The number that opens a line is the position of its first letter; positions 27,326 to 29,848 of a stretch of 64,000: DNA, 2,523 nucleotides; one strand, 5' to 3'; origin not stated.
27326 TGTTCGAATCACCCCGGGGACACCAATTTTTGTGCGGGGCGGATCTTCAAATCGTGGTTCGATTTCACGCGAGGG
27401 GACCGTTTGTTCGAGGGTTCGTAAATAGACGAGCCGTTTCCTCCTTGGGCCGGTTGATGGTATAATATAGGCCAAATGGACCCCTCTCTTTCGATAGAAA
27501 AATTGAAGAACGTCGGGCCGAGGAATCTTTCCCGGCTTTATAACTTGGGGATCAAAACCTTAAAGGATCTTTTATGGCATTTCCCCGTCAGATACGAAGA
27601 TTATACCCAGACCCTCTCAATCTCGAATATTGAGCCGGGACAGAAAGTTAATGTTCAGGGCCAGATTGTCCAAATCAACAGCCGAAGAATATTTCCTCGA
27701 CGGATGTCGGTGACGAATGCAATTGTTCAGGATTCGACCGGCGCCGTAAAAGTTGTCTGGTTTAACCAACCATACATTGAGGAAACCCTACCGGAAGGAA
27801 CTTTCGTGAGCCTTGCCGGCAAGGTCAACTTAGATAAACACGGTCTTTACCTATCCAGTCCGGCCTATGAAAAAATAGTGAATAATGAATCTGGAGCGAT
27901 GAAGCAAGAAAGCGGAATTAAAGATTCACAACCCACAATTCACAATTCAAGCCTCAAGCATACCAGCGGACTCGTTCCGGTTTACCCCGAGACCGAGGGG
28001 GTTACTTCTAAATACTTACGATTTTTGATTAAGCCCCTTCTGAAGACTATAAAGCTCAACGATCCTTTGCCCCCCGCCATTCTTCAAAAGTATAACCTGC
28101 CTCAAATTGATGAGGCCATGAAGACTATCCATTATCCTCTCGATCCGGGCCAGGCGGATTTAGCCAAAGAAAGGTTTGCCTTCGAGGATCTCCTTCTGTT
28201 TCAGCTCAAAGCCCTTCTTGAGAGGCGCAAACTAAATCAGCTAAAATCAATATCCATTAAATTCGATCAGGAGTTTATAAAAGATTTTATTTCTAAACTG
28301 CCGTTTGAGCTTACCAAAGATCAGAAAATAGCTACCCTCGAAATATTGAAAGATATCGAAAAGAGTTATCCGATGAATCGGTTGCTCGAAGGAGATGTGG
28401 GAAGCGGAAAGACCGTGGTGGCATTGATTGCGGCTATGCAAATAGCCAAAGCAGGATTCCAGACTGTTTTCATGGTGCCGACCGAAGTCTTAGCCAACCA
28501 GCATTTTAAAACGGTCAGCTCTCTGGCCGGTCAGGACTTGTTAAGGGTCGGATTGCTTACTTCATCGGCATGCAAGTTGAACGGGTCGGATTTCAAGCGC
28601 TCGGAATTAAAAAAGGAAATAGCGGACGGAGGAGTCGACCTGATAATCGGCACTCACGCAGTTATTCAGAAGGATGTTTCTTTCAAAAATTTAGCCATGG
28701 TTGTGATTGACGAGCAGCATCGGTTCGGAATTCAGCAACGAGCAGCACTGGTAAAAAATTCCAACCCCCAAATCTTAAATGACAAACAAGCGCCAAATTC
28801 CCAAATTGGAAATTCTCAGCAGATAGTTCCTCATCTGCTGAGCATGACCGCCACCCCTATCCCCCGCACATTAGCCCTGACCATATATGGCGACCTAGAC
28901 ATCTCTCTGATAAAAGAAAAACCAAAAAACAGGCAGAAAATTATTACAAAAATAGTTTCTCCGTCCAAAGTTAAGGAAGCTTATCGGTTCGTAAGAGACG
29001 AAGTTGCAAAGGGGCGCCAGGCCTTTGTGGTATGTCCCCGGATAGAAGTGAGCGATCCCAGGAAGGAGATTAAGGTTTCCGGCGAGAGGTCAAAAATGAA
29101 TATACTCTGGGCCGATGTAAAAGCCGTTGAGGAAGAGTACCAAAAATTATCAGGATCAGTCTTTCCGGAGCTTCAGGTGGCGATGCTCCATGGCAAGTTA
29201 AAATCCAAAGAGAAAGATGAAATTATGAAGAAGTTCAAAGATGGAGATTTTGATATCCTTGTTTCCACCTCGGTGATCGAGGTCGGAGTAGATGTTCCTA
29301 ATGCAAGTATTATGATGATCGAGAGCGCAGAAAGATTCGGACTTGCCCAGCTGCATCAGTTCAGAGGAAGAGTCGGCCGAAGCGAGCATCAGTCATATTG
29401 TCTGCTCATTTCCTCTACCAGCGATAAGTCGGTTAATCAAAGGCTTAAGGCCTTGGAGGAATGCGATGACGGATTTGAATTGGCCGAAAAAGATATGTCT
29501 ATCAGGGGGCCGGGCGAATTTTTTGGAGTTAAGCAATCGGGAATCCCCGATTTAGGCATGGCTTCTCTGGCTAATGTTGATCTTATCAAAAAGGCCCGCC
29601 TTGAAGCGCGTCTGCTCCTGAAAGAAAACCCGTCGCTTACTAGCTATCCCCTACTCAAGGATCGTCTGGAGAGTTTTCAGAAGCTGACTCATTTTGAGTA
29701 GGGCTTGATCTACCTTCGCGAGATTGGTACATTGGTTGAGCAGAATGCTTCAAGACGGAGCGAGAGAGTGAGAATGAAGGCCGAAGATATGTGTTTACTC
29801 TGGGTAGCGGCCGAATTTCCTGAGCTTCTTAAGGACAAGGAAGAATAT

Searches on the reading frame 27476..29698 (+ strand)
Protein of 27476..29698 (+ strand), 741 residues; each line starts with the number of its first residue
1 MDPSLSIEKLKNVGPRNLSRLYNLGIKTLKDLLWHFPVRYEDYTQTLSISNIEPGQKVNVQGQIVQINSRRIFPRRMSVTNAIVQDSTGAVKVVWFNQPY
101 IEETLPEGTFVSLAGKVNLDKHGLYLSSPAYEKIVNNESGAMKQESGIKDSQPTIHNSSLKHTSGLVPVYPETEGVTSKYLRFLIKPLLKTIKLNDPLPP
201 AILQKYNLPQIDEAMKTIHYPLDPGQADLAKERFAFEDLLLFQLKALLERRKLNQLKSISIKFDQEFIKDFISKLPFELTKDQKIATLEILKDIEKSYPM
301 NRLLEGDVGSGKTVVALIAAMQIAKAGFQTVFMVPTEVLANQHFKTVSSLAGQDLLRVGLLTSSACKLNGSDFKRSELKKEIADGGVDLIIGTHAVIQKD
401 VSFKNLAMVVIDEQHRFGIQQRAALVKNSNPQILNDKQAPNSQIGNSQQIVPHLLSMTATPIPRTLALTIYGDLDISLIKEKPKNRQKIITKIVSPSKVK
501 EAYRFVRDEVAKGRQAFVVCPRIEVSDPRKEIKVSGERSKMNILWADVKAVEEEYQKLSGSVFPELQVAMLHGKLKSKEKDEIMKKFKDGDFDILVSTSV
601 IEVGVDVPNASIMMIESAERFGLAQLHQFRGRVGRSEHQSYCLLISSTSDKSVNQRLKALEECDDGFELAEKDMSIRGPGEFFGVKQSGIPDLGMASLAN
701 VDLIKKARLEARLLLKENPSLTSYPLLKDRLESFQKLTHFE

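Call 60: search_protein_families(library=pfam, proteins=[window:27476-29698:+], max_evalue=0.00001)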
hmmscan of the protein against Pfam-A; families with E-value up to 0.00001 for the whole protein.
window:27476-29698:+ (741 aa): 7 families
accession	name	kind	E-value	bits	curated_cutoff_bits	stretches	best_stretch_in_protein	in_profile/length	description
PF17191.10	RecG_wedge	-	8.8e-25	87.6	23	1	9-136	4-130/162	RecG wedge domain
PF00270.35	DEAD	-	7.6e-21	75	26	1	282-465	3-163/167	DEAD/DEAH box helicase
PF00271.37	Helicase_C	-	8.9e-20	71.4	23.5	1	539-636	16-109/110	Helicase conserved C-terminal domain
PF04851.21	ResIII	-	4.9e-11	43.3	22.5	1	277-461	2-162/164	Type III restriction enzyme, res subunit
PF19833.4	RecG_dom3_C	-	4.7e-09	36.6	26.8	1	664-736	2-78/87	ATP-dependent DNA helicase RecG, domain 3, C-terminal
PF01336.31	tRNA_anti-codon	-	5.6e-07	29.8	27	1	58-132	1-73/75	OB-fold nucleic acid binding domain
PF22590.2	Cas3-like_C_2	-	2.8e-06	28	27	1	539-637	3-105/106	CRISPR-associated nuclease/helicase Cas3, C-terminal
